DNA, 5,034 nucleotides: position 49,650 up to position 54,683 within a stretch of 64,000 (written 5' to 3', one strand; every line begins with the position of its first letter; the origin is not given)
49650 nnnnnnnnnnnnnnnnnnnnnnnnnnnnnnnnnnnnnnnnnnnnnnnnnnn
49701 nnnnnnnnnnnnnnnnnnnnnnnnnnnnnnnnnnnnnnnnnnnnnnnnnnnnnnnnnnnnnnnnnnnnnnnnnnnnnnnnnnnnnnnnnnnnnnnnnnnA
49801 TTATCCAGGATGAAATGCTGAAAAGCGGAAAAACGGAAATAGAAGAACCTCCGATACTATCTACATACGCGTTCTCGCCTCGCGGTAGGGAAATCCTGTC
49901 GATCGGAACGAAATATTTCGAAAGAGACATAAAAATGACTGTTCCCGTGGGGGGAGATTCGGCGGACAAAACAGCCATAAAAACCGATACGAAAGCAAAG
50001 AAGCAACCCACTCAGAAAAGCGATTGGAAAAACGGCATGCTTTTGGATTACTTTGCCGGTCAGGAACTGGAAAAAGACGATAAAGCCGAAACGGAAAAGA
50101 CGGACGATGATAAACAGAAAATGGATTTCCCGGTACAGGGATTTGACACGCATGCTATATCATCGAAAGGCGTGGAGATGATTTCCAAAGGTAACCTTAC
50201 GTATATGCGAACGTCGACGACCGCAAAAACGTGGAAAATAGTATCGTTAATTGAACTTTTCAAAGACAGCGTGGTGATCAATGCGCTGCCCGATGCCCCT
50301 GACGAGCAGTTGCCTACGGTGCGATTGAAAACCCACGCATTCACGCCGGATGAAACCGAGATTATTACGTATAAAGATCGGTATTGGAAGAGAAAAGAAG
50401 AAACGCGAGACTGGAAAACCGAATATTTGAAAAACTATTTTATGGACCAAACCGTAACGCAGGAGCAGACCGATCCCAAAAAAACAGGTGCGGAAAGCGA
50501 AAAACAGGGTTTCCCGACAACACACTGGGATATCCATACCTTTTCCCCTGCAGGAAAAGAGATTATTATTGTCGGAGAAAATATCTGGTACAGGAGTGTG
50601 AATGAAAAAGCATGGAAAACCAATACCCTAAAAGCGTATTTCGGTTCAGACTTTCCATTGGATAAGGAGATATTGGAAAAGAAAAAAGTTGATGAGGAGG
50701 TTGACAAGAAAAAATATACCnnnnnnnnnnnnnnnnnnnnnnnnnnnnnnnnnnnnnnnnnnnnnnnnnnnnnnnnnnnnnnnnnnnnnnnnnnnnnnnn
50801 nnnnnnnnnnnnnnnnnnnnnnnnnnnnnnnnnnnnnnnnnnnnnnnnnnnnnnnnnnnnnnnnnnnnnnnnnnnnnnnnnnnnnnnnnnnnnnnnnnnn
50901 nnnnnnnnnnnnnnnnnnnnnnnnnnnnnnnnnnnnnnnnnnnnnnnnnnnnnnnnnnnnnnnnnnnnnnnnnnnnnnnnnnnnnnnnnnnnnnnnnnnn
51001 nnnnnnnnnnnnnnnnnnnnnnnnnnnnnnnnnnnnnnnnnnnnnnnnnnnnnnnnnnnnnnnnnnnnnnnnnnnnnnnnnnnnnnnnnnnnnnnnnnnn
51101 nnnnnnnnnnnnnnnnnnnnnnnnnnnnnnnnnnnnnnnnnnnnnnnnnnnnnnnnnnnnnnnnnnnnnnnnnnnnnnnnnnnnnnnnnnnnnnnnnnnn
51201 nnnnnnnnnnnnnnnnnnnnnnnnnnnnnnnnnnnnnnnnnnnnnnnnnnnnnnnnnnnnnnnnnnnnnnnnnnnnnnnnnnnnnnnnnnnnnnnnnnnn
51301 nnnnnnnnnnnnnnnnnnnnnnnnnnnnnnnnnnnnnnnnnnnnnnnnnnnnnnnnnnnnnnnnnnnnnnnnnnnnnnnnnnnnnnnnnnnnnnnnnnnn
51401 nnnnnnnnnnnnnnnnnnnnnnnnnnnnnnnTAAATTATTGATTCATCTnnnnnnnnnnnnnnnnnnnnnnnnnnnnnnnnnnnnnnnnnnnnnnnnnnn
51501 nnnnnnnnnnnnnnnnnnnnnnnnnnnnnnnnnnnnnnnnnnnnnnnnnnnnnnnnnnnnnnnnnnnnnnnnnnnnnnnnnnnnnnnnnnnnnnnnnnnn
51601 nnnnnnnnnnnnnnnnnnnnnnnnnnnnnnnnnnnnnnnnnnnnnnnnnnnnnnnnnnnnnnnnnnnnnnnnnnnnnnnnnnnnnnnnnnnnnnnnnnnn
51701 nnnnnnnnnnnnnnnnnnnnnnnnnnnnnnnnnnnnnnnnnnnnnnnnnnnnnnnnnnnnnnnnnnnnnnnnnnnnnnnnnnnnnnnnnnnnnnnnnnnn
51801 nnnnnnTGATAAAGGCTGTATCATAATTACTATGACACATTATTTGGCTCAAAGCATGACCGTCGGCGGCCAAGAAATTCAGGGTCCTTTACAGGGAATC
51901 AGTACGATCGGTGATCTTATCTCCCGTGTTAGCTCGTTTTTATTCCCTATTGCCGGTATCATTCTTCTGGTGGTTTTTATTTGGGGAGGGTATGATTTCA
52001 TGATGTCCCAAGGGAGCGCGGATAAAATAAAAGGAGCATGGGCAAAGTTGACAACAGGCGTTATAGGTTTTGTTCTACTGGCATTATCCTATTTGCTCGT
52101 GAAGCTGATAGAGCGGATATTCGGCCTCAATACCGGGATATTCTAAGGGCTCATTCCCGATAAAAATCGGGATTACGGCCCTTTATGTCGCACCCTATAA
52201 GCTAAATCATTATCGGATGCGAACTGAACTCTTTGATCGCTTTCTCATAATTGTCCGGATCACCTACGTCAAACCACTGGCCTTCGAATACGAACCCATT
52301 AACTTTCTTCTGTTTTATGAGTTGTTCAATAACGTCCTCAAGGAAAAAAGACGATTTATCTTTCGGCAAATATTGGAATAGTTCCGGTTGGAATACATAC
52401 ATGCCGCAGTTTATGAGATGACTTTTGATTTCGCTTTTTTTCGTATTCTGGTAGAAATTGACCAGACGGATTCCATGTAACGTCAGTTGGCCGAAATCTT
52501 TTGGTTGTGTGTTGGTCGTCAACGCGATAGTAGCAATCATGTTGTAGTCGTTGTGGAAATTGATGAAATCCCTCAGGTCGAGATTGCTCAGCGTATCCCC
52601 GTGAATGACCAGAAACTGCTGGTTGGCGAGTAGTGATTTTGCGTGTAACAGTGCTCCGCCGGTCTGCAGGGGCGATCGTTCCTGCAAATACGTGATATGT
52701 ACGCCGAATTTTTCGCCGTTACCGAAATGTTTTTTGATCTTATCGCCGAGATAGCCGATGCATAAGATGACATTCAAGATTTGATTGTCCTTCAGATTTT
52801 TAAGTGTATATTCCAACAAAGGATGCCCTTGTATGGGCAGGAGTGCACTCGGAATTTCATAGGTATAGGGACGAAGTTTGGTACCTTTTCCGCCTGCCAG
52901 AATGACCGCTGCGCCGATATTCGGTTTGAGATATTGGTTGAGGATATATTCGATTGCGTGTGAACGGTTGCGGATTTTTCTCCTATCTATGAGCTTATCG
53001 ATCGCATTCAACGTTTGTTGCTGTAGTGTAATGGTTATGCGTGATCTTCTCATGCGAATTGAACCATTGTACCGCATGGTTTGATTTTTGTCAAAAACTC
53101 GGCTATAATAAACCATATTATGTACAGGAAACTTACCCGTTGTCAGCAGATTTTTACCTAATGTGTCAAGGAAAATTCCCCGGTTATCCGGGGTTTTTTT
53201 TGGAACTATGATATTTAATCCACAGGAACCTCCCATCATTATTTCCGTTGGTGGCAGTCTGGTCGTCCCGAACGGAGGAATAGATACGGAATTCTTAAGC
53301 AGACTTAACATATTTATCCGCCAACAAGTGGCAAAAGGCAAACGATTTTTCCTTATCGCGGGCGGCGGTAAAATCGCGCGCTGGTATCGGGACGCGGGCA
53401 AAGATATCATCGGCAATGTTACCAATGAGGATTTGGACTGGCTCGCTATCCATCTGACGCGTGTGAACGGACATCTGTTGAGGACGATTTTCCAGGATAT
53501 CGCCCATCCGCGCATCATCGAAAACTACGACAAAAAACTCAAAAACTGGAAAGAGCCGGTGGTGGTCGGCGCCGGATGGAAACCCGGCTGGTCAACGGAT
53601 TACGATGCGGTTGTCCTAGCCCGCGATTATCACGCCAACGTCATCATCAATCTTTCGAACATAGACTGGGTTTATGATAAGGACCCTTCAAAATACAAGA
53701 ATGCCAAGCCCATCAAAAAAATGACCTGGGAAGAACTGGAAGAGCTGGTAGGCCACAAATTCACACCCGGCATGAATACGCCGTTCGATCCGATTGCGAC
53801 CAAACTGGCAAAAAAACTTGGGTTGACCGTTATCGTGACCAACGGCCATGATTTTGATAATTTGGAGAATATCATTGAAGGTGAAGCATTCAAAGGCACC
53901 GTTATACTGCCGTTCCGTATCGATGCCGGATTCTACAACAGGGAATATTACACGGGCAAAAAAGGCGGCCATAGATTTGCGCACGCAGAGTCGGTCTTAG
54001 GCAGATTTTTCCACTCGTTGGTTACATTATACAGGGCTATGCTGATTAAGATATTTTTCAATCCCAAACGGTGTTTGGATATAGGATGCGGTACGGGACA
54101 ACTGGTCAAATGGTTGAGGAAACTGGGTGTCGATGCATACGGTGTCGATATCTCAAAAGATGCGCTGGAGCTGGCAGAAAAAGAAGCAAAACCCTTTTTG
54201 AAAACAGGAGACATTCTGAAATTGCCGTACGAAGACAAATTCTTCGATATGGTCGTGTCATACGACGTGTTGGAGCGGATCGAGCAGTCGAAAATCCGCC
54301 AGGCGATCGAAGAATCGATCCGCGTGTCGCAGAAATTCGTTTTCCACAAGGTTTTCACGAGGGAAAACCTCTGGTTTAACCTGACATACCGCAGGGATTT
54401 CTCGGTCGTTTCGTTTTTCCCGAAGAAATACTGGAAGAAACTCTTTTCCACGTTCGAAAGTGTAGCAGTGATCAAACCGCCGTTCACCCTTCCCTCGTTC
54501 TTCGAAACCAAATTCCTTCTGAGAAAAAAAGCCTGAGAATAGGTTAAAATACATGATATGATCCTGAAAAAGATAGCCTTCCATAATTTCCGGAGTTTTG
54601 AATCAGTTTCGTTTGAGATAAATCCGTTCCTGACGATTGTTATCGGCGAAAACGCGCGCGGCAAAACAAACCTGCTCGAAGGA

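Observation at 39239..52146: Candidate undescribed envelope/secretion apparatus: pilin-like paralogs, VirB6-like channel, anchored C39-like peptidase, giant ORFan and a remodelled ClpC-like motor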

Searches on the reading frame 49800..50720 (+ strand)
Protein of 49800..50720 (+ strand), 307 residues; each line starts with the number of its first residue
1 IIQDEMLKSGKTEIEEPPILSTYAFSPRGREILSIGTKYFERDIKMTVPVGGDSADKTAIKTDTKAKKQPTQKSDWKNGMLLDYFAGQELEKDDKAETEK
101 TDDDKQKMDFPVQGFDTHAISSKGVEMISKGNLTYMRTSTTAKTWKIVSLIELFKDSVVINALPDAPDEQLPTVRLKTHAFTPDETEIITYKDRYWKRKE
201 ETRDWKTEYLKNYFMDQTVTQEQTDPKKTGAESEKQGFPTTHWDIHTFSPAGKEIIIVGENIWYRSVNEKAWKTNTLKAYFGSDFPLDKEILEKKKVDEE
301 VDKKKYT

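Call 78: search_protein_families(library=ncbifam, proteins=[window:49800-50720:+], max_evalue=0.05)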
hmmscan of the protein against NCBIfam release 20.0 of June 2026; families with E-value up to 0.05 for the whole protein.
window:49800-50720:+ (307 aa): 1 family
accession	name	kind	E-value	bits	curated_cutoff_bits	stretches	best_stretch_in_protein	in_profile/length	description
TIGR01616.1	nitro_assoc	hypoth_equivalog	0.029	14.4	109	0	258-283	24-49/126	nitrogenase-associated protein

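Call 87: search_protein_families(library=phrogs, proteins=[window:49800-50720:+], max_evalue=0.01)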
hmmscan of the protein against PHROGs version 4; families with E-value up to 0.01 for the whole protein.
window:49800-50720:+ (307 aa): 0 families

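Call 95: find_related_loci(query=A7, collection=metagenome_contigs, flank=10000)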
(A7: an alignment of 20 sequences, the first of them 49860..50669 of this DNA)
Query A7 (270 aa) in metagenome_contigs; peptide patterns used: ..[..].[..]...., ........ (x = any residue, [..] = any of these).
302 stretches matched a pattern; 110 encode a relative of the query (tblastn E <= 1e-3); the best 80 are kept; 80 distinct loci.
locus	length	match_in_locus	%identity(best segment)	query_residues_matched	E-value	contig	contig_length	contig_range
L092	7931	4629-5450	61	1-269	3e-110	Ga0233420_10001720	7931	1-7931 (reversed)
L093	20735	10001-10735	61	1-270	4e-101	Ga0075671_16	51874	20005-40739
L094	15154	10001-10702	59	1-269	1e-98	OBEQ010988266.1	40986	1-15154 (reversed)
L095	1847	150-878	61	1-270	1e-103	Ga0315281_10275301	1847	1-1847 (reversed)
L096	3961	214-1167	53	1-270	2e-94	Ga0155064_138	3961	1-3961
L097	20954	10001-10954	53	1-270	5e-94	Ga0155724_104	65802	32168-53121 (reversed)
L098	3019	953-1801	54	1-270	6e-95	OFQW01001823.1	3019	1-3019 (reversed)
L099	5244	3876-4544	53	1-267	2e-93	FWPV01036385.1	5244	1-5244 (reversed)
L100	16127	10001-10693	56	1-270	2e-93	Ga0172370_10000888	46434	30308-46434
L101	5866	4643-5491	54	1-270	4e-93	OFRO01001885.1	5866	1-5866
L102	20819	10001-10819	56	1-270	2e-92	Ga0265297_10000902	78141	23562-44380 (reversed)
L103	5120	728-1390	55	1-270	4e-92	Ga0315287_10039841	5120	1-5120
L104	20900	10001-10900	51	1-270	2e-92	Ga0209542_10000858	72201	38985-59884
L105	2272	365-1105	52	1-270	3e-95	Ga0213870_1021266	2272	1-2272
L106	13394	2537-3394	52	1-270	9e-91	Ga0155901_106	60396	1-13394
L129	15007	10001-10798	47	1-270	9e-87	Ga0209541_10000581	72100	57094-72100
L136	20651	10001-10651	50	1-270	5e-85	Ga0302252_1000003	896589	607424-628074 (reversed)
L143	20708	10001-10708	49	1-270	8e-84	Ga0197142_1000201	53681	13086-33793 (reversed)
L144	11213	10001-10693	48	1-266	1e-83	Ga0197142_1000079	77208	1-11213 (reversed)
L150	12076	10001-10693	48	1-267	1e-81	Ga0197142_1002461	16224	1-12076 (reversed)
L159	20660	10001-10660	48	1-266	4e-80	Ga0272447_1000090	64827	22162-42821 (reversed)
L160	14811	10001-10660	49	1-266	2e-80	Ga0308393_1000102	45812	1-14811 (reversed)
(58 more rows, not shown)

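Call 99: search_protein_families(library=pfam, proteins=[L159:6234-7508:-, L144:6193-7527:-, L150:6081-7481:-, L102:6442-7668:-, L136:5689-7647:-, L136:4066-5271:-, L129:6475-7410:-, L143:4394-5743:+, L143:2460-3782:-, L143:6845-7459:+], max_evalue=0.01)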
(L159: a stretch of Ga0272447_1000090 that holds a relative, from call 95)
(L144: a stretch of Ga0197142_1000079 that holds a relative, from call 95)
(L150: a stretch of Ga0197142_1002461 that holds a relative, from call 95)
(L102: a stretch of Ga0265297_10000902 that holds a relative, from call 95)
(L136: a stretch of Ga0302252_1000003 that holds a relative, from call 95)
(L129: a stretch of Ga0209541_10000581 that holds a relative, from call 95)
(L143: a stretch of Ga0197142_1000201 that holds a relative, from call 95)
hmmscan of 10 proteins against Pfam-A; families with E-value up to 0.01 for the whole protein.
L159:6234-7508:- (425 aa): 0 families

L144:6193-7527:- (445 aa): 0 families

L150:6081-7481:- (467 aa): 0 families

L102:6442-7668:- (409 aa): 0 families

L136:5689-7647:- (653 aa): 1 family
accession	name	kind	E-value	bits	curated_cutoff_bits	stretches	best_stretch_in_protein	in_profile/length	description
PF16118.10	DUF4834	-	0.0014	19.9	27.8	1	10-68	3-60/99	Domain of unknown function (DUF4834)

L136:4066-5271:- (402 aa): 1 family
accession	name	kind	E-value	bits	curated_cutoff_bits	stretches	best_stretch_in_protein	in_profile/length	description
PF13539.11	Peptidase_M15_4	-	2.3e-13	51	25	1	337-396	6-70/70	D-alanyl-D-alanine carboxypeptidase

L129:6475-7410:- (312 aa): 1 family
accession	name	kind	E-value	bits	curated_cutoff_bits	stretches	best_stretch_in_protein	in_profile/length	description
PF05257.22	CHAP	-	4.1e-05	24.4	26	1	196-276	8-75/81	CHAP domain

L143:4394-5743:+ (450 aa): 6 families
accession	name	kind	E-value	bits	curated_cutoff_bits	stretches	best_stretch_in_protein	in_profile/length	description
PF22599.2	SecDF_P1_head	-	9.2e-34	116.2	27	1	163-266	10-113/114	SecDF, P1 head subdomain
PF21760.3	SecD_1st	-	6.8e-18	64.3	27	1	91-150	2-58/60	Protein translocase subunit SecDF, P1 domain, N-terminal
PF02355.23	SecD_SecF_C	-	4.2e-12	46.3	20.5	1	270-446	14-186/189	Protein export membrane protein SecD/SecF, C-terminal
PF00873.25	ACR_tran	-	8.2e-05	20.9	28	1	287-439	331-482/1021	AcrB/AcrD/AcrF family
PF03176.21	MMPL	-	0.00026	20.5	20.5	1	292-433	148-295/333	MMPL family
PF07549.19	Sec_GG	-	0.0013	18.7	20.3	1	61-78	9-26/28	SecD/SecF GG Motif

L143:2460-3782:- (441 aa): 1 family
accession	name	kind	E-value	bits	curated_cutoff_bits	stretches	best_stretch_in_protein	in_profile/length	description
PF00374.24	NiFeSe_Hases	-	5.5e-30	105.2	25.8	2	261-433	320-508/508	Nickel-dependent hydrogenase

L143:6845-7459:+ (205 aa): 4 families
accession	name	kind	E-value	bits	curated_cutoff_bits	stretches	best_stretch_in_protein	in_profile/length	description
PF00753.33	Lactamase_B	-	1.5e-35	123.4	22.7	1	15-196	2-196/196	Metallo-beta-lactamase superfamily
PF19583.5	ODP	-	4.4e-09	36.9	27.2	1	17-157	1-136/194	ODP family beta lactamase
PF12706.13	Lactamase_B_2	-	1.8e-06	28.2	27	1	31-157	3-143/200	Beta-lactamase superfamily domain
PF13483.12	Lactamase_B_3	-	0.0021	18.5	24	1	18-146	6-98/160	Beta-lactamase superfamily domain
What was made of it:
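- On Patescibacteria-type T4SS locus: Relatives have CHAP or M15_4 enzymes between C and F (call 99).
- Hydrolases of different families at similar positions argue for selection on a function there, not only on gene order (call 99).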

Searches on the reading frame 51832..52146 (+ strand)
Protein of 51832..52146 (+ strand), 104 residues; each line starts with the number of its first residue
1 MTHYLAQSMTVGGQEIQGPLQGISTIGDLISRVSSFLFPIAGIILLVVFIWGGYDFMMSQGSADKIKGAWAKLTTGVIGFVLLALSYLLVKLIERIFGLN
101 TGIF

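Call 4: search_protein_families(library=pfam, proteins=[window:51832-52146:+], max_evalue=0.01)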
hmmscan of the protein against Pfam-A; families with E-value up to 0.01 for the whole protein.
window:51832-52146:+ (104 aa): 1 family
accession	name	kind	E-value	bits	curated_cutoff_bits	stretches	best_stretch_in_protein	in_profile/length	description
PF18895.5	T4SS_pilin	-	2.1e-09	37.8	26.6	1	25-93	4-71/71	Type IV secretion system pilin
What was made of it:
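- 51832..52146 (+): H: 104-aa VirB2-like pilin with a two-transmembrane hairpin, co-oriented with F and G. T4SS_pilin 37.8 bits, E=2e-9 (call 4).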

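Call 78: search_protein_families(library=ncbifam, proteins=[window:51832-52143:+], max_evalue=0.05)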
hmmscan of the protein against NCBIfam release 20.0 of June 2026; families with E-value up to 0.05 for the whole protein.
window:51832-52143:+ (104 aa): 1 family
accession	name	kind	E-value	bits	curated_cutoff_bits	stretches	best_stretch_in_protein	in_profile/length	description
NF045849.1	ICE_MMCAP2_0565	equivalog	3.6e-08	33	40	1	24-96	7-79/80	Mbov_0395 family pilin-like conjugal transfer protein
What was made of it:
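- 51832..52146 (+): NF045849 (Mbov_0395 pilin-like conjugal transfer protein) 33 bits, below its cut-off (call 78).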

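Call 87: search_protein_families(library=phrogs, proteins=[window:51832-52143:+], max_evalue=0.01)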
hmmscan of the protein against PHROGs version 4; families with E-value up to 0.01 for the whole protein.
window:51832-52143:+ (104 aa): 0 families

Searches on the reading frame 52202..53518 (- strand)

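Call 5: search_protein_families(library=pfam, proteins=[window:52202-53518:-], max_evalue=0.01)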
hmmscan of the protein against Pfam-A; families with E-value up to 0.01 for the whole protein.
window:52202-53518:- (438 aa): 3 families
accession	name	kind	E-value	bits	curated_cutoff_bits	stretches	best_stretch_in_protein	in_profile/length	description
PF00483.29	NTP_transferase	-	7.4e-39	134.2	21.2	1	204-430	2-241/245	Nucleotidyl transferase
PF12804.13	NTP_transf_3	-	1.3e-07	32.4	27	1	204-309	1-96/160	MobA-like NTP transferase domain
PF01402.27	RHH_1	-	7.1e-06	26.2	20.5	1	160-197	1-37/39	Ribbon-helix-helix protein, copG family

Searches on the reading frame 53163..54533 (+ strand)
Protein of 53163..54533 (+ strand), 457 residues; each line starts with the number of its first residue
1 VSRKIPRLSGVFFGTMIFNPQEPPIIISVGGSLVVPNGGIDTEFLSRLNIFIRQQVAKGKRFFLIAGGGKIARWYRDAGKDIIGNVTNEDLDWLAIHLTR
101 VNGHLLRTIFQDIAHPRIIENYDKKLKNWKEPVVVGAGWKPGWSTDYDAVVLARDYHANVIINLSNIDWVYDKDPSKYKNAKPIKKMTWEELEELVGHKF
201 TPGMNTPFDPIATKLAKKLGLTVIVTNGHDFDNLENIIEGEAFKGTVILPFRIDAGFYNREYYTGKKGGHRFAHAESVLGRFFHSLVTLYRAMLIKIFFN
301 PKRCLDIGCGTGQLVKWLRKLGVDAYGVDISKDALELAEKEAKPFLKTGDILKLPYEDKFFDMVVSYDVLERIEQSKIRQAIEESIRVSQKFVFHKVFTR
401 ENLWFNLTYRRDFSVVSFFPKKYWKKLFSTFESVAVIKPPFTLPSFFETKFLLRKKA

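Call 78: search_protein_families(library=ncbifam, proteins=[window:53163-54533:+], max_evalue=0.05)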
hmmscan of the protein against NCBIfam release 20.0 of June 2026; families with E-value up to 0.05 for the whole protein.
window:53163-54533:+ (457 aa): 60 families (the best 25 are shown)
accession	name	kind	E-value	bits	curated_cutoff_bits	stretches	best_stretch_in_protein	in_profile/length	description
TIGR02076.1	pyrH_arch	equivalog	1.7e-53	181.5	158.05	1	25-248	1-221/222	UMP kinase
NF045667.1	MTase_DVU1556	equivalog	1.2e-12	47.7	155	1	301-388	23-110/213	DVU_1556 family methyltransferase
TIGR02075.1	pyrH_bact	equivalog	1.4e-12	47.8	243.9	1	32-247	12-231/233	UMP kinase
TIGR02072.1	BioC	equivalog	1.8e-11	44.3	184.95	1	287-443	24-183/244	malonyl-ACP O-methyltransferase BioC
NF040647.1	IPPK_Arch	equivalog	3.1e-11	43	120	1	150-248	159-259/259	isopentenyl phosphate kinase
TIGR01934.1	MenG_MenH_UbiE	subfamily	1e-09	38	158.35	1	298-391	35-135/223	ubiquinone/menaquinone biosynthesis methyltransferase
TIGR02021.1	BchM-ChlM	equivalog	2.6e-09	36.8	158.9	1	299-391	53-149/218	magnesium protoporphyrin IX methyltransferase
NF001244.0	PRK00216.1-5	equivalog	3.7e-09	36.2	216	1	291-388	37-144/236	bifunctional demethylmenaquinone methyltransferase/2-methoxy-6-polyprenyl-1,4-benzoquinol methylase UbiE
NF004452.0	PRK05785.1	equivalog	2.3e-08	33.8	207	1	294-393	45-141/228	hypothetical protein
TIGR03587.1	Pse_Me-ase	hypoth_equivalog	2.9e-08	34.1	112.05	1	295-438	38-180/204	pseudaminic acid biosynthesis-associated methylase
TIGR01983.1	UbiG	equivalog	3.4e-08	33.1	102.95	1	301-382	50-139/228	bifunctional 2-polyprenyl-6-hydroxyphenol methylase/3-demethylubiquinol 3-O-methyltransferase UbiG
NF043040.1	corrin_prot_MT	hypoth_equivalog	4.5e-08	32.8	180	1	289-385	30-135/216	corrinoid protein-associated methyltransferase CpaM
TIGR02081.1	metW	equivalog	8.8e-08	31.9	189.5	1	301-393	14-106/194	methionine biosynthesis protein MetW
NF041255.1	mycofact_MftM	equivalog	2.8e-07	30.1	200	1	300-393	139-237/289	mycofactocin oligosaccharide methyltransferase MftM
TIGR01027.1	proB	equivalog_domain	4e-07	29.5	186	1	149-250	149-253/363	glutamate 5-kinase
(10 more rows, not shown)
